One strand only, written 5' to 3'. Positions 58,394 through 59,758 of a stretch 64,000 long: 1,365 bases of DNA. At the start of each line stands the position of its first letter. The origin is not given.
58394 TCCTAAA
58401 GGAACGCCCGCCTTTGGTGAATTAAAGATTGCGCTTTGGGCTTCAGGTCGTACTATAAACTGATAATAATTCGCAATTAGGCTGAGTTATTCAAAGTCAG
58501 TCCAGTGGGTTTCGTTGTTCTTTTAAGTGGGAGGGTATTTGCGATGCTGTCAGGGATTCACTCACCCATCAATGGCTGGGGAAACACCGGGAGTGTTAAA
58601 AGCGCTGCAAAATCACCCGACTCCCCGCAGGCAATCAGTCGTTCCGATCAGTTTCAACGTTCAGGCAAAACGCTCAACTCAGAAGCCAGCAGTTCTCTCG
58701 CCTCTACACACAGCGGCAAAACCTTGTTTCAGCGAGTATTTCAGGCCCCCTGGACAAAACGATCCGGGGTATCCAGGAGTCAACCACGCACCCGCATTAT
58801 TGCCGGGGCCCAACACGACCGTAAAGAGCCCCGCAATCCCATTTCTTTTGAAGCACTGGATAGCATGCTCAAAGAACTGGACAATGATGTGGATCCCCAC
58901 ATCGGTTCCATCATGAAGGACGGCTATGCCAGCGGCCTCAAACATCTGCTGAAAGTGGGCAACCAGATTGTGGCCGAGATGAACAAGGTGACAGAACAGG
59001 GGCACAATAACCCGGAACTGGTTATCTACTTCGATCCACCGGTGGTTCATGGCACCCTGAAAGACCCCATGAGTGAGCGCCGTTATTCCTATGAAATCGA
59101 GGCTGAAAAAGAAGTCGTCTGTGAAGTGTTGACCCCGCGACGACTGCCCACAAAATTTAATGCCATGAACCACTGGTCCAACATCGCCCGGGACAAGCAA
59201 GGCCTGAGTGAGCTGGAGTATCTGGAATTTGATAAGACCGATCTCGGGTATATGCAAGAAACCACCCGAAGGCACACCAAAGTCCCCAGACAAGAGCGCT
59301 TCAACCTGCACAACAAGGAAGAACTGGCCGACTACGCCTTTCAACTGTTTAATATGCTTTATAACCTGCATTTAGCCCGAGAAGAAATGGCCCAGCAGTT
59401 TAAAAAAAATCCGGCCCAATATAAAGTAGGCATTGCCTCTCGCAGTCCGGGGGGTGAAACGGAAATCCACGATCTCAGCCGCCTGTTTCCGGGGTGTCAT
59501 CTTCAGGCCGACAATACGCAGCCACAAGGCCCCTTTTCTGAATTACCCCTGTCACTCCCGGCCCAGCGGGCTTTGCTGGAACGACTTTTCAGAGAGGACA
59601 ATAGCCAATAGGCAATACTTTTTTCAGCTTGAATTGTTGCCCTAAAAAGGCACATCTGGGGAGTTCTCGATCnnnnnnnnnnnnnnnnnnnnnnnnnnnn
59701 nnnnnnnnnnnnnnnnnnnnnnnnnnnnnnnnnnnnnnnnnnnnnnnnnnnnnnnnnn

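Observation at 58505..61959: Three tandem, highly diverged paralogs of an uncharacterised protein family with shared N- and C-terminal motifs.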

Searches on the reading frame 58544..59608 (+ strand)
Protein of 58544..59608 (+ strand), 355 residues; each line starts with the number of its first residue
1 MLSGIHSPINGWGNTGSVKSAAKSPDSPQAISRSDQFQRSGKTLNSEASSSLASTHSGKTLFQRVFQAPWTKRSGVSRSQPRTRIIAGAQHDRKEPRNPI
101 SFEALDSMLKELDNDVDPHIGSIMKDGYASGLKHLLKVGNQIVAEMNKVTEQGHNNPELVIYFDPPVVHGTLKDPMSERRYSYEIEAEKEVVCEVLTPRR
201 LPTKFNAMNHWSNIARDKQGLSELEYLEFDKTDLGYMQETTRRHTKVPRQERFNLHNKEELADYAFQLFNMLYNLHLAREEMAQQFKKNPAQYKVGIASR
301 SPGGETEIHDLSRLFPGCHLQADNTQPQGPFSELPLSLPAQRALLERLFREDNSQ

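Call 7: search_protein_families(library=pfam, proteins=[window:58544-59608:+], max_evalue=1)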
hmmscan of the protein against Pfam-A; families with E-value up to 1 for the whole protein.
window:58544-59608:+ (355 aa): 0 families

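Call 10: find_homologous_proteins(query=window:58544-59608:+)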
Query window:58544-59608:+ (355 aa): 7 proteins with E <= 0.001 among 1739 candidates.
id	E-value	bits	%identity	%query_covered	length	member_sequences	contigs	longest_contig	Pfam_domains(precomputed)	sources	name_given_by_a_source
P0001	4.8e-238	807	100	100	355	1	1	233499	-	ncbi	-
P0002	2.0e-211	720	89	99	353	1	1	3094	-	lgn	-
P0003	2.7e-153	529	69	99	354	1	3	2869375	-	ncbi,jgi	jgi:hypothetical protein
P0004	1.3e-148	513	67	99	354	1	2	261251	-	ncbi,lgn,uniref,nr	ncbi:hypothetical protein [Vampirovibrio chlorellavorus]|uniref:hypothetical protein n=1 Tax=Vampiro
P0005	1.5e-148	513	67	100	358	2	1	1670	-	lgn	-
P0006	1.1e-146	507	66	99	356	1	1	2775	-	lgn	-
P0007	1.1e-86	310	51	83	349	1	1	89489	-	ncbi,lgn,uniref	ncbi:hypothetical protein [Vampirovibrio sp.]|uniref:hypothetical protein n=1 Tax=Vampirovibrio sp.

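Call 13: find_homologous_proteins(query=A2, max_evalue=0.01)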
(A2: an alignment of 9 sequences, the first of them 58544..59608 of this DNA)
Query A2 (9 sequences) (355 aa, profile of the alignment): 12 proteins with E <= 0.01 among 4287 candidates.
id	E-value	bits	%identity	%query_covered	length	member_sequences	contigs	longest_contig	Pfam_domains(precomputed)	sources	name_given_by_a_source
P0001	3.3e-178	610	100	100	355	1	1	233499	-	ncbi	-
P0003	1.4e-176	605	69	99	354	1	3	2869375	-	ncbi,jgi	jgi:hypothetical protein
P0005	4.2e-176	603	67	100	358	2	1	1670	-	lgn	-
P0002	7.6e-176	602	89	99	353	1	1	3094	-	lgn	-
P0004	1.0e-174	599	67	99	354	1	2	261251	-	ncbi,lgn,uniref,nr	ncbi:hypothetical protein [Vampirovibrio chlorellavorus]|uniref:hypothetical protein n=1 Tax=Vampiro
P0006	4.5e-168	577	66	99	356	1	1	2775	-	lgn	-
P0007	7.4e-142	491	51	83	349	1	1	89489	-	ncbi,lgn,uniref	ncbi:hypothetical protein [Vampirovibrio sp.]|uniref:hypothetical protein n=1 Tax=Vampirovibrio sp. 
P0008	8.2e-81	290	35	23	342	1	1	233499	-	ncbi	-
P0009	3.2e-59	219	40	21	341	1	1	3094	-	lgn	-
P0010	2.9e-47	179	35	29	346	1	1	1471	-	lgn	-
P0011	6.3e-44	168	38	27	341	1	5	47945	-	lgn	-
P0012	7.1e-43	165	41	19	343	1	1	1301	-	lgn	-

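Call 14: find_encoding_contigs(protein=P0003, flank=10000, max_places=3)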
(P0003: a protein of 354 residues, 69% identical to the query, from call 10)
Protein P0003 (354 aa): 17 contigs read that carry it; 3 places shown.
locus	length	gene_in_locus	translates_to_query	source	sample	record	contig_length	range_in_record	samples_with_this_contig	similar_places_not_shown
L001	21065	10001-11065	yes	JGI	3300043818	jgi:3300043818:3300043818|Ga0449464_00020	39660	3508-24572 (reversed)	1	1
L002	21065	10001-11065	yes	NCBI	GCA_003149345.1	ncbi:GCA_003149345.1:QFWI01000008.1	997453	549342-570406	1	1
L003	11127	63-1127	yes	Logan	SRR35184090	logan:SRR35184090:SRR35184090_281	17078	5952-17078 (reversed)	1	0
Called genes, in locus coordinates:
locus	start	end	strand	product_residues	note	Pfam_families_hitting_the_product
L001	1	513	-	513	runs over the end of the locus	PF02789:Peptidase_M17_N, PF00883:Peptidase_M17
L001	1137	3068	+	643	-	-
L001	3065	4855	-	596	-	PF05833:NFACT_N, PF05670:NFACT-R_1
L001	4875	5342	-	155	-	PF01467:CTP_transf_like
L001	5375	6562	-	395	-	PF13623:SurA_N_2, PF13624:SurA_N_3, PF09312:SurA_N, PF13145:Rotamase_2, PF13616:Rotamase_3, PF00639:Rotamase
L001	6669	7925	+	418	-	PF02899:Phage_int_SAM_1, PF00589:Phage_integrase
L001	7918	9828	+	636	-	PF02366:PMT (weak), PF13231:PMT_2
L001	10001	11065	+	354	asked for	-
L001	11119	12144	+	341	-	-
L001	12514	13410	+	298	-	-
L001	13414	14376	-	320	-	PF07719:TPR_2 (faint), PF14559:TPR_19 (faint), PF13414:TPR_11 (weak)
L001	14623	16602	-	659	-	PF00117:GATase, PF07722:Peptidase_C26, PF00733:Asn_synthase (weak), PF02540:NAD_synthase (weak), PF00958:GMP_synt_C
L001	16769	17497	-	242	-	PF01522:Polysacc_deac_1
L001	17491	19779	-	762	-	PF13439:Glyco_transf_4, PF13579:Glyco_trans_4_4, PF00534:Glycos_transf_1, PF13692:Glyco_trans_1_4, PF20706:GT4-conflict, PF00535:Glycos_transf_2, PF10111:Glyco_tranf_2_2, PF13641:Glyco_tranf_2_3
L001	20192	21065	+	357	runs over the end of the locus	PF02563:Poly_export, PF10531:SLBB (faint), PF22461:SLBB_2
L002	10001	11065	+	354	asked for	-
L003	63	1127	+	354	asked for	-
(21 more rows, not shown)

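Call 15: find_encoding_contigs(protein=P0007, flank=10000, max_places=3)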
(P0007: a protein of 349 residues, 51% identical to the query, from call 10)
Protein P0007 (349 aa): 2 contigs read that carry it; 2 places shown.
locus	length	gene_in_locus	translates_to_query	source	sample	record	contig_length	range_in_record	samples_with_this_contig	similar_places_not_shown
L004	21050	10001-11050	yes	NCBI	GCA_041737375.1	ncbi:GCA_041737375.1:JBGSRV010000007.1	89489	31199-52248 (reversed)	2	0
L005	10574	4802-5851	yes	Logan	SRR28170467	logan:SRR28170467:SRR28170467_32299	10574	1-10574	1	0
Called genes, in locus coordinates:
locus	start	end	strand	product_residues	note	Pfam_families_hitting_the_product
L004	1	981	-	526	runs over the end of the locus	PF02789:Peptidase_M17_N, PF00883:Peptidase_M17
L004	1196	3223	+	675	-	PF13857:Ank_5 (faint)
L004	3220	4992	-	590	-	PF05833:NFACT_N, PF05670:NFACT-R_1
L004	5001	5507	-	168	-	PF01467:CTP_transf_like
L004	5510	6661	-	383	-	PF13623:SurA_N_2, PF13624:SurA_N_3, PF09312:SurA_N, PF13145:Rotamase_2, PF13616:Rotamase_3, PF00639:Rotamase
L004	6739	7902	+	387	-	PF02899:Phage_int_SAM_1, PF00589:Phage_integrase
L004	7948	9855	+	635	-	PF13231:PMT_2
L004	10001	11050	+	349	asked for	-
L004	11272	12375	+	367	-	-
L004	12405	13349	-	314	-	PF07719:TPR_2 (faint), PF00515:TPR_1 (weak)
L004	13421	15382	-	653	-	PF00117:GATase, PF07722:Peptidase_C26, PF02540:NAD_synthase (weak), PF00958:GMP_synt_C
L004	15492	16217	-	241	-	PF01522:Polysacc_deac_1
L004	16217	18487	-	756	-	PF13439:Glyco_transf_4, PF13579:Glyco_trans_4_4, PF00534:Glycos_transf_1, PF13692:Glyco_trans_1_4, PF20706:GT4-conflict (weak), PF00535:Glycos_transf_2, PF10111:Glyco_tranf_2_2, PF13641:Glyco_tranf_2_3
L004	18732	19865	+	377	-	PF02563:Poly_export, PF10531:SLBB (faint), PF22461:SLBB_2 (weak)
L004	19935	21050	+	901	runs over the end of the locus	PF13807:GNVR (weak)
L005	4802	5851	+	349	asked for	-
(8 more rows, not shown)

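Call 18: search_protein_families(library=ncbifam, proteins=[window:58544-59608:+], max_evalue=1)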
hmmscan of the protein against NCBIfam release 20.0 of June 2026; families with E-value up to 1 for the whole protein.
window:58544-59608:+ (355 aa): 0 families

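Call 22: search_solved_structures(query=A3, max_evalue=10)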
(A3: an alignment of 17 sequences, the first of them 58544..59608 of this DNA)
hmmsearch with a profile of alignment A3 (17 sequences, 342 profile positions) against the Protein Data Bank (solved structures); distinct sequences matched with E-value up to 10: 0.

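Call 31: predict_structure(alignment_id=A3)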
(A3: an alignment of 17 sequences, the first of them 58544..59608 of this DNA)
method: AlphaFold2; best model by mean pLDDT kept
length: 355 residues; sequences in the alignment: 17
mean_pLDDT: 62.8   pTM: 0.57
mean pLDDT of the five models: 62.8, 60.1, 59.4, 59.3, 57.9
residues with pLDDT >= 90: 19; 70-90: 140; 50-70: 76; < 50: 120
segments of 3 or more residues with pLDDT < 50: 1-83, 89-96, 219-225, 320-336, 352-355
pLDDT, mean of each block of 10 residues (from residue 1): 33 31 37 35 34 37 41 31 48 44 73 59 70 85 91 87 81 83 78 83 66 58 57 89 85 85 85 80 64 84 83 63 34 46 67 44
secondary structure, 60 per line:
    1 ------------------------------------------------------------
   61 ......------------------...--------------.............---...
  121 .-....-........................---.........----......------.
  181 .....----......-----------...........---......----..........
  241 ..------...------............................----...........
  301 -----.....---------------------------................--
elements in order: H61-66 E85-87 H102-114 H118-121 H123-126 H128-151 E155-163 E168-173 E180-185 E190-195 H207-217 H221-226 H231-242 H258-285 E293-300 E306-310 H338-353

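Call 32: search_protein_representatives(alignment_id=A3)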
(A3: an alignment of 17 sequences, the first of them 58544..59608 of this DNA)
Query: 17 sequences, 342 profile positions. Proteins with E-value up to 0.001 (for the whole library): 23; up to 1e-10: 17; up to 1e-30: 11. The best 23 are listed.
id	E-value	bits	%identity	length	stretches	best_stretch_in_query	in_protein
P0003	4.6e-128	444.0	-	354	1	1-340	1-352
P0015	1.1e-126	439.4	-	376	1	1-339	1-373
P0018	6.3e-112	390.9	-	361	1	8-337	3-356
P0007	1.4e-104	366.7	-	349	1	3-341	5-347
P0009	2.1e-98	346.4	-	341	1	47-341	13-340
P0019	9.4e-76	271.9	-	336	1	12-341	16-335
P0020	7.6e-66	239.4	-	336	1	30-337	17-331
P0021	1.6e-60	221.9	-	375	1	1-337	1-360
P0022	6.6e-45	170.5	-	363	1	61-338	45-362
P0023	8.9e-42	160.2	-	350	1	36-339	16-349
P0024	2.8e-40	155.3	-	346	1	49-340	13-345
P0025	1.7e-30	123.2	-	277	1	93-339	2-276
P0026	2.9e-27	112.5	-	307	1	76-316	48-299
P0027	1.5e-21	93.7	-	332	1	44-337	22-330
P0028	1.5e-19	87.1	-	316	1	91-335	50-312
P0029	5.6e-19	85.3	-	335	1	93-335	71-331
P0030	2.2e-11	60.3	-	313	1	75-313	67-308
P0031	3.3e-10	56.4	-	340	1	54-313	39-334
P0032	6.4e-10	55.5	-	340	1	92-310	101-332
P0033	4.1e-07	46.3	-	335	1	36-313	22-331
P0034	9.1e-07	45.1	-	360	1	30-310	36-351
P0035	1.7e-06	44.3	-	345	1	92-295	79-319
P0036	7.6e-05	38.8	-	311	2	70-145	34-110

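Call 41: find_related_loci(query=A5, collection=genome_contigs, flank=10000)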
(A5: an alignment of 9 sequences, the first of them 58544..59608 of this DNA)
Query A5 (355 aa) in genome_contigs; peptide patterns used: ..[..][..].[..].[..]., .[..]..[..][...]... (x = any residue, [..] = any of these).
97 stretches matched a pattern; 4 encode a relative of the query (tblastn E <= 1e-3); 3 distinct loci.
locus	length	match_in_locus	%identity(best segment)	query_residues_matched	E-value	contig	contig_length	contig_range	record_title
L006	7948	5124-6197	67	1-355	2e-158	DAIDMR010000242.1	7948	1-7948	MAG TPA_asm: Vampirovibrio sp. isolate clean456 k141_442073, whole genome shotgun sequence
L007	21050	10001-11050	69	1-351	2e-161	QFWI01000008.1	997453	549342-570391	MAG: Vampirovibrio chlorellavorus isolate Vc_AZ_2 Contig8, whole genome shotgun sequence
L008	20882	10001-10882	51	60-354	5e-91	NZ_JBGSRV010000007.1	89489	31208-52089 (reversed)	MAG: Vampirovibrio sp. isolate JTS-AC367 k141_3302578, whole genome shotgun sequence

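Call 42: find_encoding_contigs(protein=P0027, flank=10000, max_places=3)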
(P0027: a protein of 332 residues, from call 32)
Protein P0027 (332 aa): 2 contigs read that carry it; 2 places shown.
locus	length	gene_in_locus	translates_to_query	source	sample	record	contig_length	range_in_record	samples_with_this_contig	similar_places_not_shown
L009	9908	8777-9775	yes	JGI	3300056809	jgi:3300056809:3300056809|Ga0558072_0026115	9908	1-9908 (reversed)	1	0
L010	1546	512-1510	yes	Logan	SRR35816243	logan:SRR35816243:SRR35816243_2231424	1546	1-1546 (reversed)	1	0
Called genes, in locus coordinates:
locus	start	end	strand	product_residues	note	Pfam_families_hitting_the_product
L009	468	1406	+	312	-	-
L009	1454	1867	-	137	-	-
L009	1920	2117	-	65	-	-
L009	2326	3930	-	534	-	-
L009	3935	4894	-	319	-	PF11721:Malectin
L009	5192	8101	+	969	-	PF09206:ArabFuran-catal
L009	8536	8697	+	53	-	-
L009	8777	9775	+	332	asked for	-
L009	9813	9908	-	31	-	?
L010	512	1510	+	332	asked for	-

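Call 43: find_encoding_contigs(protein=P0030, flank=10000, max_places=3)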
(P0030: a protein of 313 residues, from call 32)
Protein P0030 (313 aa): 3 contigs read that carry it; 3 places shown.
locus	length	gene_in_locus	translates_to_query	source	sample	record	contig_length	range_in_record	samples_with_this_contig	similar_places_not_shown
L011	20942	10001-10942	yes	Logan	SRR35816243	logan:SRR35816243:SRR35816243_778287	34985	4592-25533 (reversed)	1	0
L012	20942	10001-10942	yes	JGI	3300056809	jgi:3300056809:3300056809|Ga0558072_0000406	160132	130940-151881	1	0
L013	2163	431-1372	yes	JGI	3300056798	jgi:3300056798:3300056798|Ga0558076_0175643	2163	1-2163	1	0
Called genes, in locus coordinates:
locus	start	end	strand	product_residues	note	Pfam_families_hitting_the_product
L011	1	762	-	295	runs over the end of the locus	-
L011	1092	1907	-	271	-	-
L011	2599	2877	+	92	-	PF10685:KGG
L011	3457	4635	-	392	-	PF00155:Aminotran_1_2, PF01041:DegT_DnrJ_EryC1, PF01053:Cys_Met_Meta_PP (weak)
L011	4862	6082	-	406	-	-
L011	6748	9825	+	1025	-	-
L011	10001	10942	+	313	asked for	-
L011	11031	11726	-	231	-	-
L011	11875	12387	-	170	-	PF16231:DUF4890, PF07813:LTXXQ (weak)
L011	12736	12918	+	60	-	PF14255:Zn_ribbon_21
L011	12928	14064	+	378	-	PF00155:Aminotran_1_2, PF01053:Cys_Met_Meta_PP (weak)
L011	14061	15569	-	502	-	PF02321:OEP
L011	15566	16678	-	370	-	PF12679:ABC2_membrane_2, PF12698:ABC2_membrane_3, PF01061:ABC2_membrane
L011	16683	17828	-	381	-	PF12679:ABC2_membrane_2, PF12698:ABC2_membrane_3, PF01061:ABC2_membrane, PF12730:ABC2_membrane_4 (weak)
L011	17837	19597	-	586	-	PF00005:ABC_tran, PF13304:AAA_21 (faint), PF13476:AAA_23 (faint), PF13555:AAA_29 (faint), PF00004:AAA (faint), PF00005:ABC_tran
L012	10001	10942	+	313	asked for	-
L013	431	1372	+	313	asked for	-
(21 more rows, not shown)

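Call 45: list_cluster_members(proteins=[P0019, P0020, P0021, P0022, P0023, P0024, P0025, P0026, P0028, P0029])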
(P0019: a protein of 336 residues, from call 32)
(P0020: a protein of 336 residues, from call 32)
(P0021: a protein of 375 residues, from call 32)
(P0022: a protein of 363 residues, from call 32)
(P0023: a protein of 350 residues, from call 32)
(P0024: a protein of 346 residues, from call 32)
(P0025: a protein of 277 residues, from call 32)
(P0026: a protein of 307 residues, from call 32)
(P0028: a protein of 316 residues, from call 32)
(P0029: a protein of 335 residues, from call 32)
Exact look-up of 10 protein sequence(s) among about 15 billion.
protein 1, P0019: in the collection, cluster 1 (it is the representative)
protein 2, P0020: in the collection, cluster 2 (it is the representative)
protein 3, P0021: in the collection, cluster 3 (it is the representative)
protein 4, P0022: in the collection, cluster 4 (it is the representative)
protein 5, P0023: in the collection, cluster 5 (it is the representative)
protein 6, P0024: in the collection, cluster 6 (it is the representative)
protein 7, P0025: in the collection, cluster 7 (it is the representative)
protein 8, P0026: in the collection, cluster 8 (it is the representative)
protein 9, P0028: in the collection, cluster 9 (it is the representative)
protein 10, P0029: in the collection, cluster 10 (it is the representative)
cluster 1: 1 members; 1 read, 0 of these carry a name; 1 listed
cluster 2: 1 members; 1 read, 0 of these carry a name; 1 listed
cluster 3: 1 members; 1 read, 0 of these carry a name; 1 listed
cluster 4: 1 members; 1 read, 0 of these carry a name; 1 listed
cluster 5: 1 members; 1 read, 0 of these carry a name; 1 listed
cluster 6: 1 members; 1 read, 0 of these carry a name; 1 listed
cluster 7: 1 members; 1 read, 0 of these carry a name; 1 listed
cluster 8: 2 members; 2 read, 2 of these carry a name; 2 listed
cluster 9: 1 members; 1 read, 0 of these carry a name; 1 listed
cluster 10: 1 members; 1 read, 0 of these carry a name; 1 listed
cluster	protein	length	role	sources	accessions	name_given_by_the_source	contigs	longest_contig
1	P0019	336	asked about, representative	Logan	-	-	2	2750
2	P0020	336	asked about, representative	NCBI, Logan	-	-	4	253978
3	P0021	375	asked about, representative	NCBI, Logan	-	-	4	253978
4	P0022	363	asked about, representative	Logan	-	-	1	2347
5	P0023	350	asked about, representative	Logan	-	-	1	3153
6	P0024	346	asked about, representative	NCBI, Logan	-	-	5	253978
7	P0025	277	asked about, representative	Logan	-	-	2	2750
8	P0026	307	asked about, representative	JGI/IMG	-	hypothetical protein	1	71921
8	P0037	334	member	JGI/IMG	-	hypothetical protein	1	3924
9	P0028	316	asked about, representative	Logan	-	-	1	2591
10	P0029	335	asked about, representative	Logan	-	-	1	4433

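Call 46: find_encoding_contigs(protein=P0020, flank=10000, max_places=2)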
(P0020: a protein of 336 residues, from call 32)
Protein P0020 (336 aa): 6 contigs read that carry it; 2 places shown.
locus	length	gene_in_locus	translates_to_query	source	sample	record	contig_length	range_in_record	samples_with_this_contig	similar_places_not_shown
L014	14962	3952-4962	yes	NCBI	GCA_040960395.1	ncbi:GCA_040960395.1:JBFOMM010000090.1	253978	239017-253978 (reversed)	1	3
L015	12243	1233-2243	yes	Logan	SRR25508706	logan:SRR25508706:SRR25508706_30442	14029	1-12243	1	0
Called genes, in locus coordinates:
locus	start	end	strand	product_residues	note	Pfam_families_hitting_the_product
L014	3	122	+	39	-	?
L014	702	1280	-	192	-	-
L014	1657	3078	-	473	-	PF00772:DnaB, PF03796:DnaB_C, PF13481:AAA_25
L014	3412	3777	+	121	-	PF03960:ArsC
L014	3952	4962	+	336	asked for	-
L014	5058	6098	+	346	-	-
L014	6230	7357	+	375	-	-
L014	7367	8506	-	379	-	PF07719:TPR_2 (faint), PF13424:TPR_12 (faint), PF13414:TPR_11 (weak)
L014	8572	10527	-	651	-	PF00117:GATase, PF07722:Peptidase_C26, PF00733:Asn_synthase, PF02540:NAD_synthase (weak), PF00958:GMP_synt_C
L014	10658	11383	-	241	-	PF01522:Polysacc_deac_1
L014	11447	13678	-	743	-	PF13439:Glyco_transf_4, PF13579:Glyco_trans_4_4, PF00534:Glycos_transf_1, PF13692:Glyco_trans_1_4, PF20706:GT4-conflict, PF00535:Glycos_transf_2, PF10111:Glyco_tranf_2_2, PF13641:Glyco_tranf_2_3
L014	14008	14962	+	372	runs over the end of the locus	PF02563:Poly_export, PF10531:SLBB (faint), PF22461:SLBB_2 (weak)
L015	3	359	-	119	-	?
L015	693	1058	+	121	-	PF03960:ArsC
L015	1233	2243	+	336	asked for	-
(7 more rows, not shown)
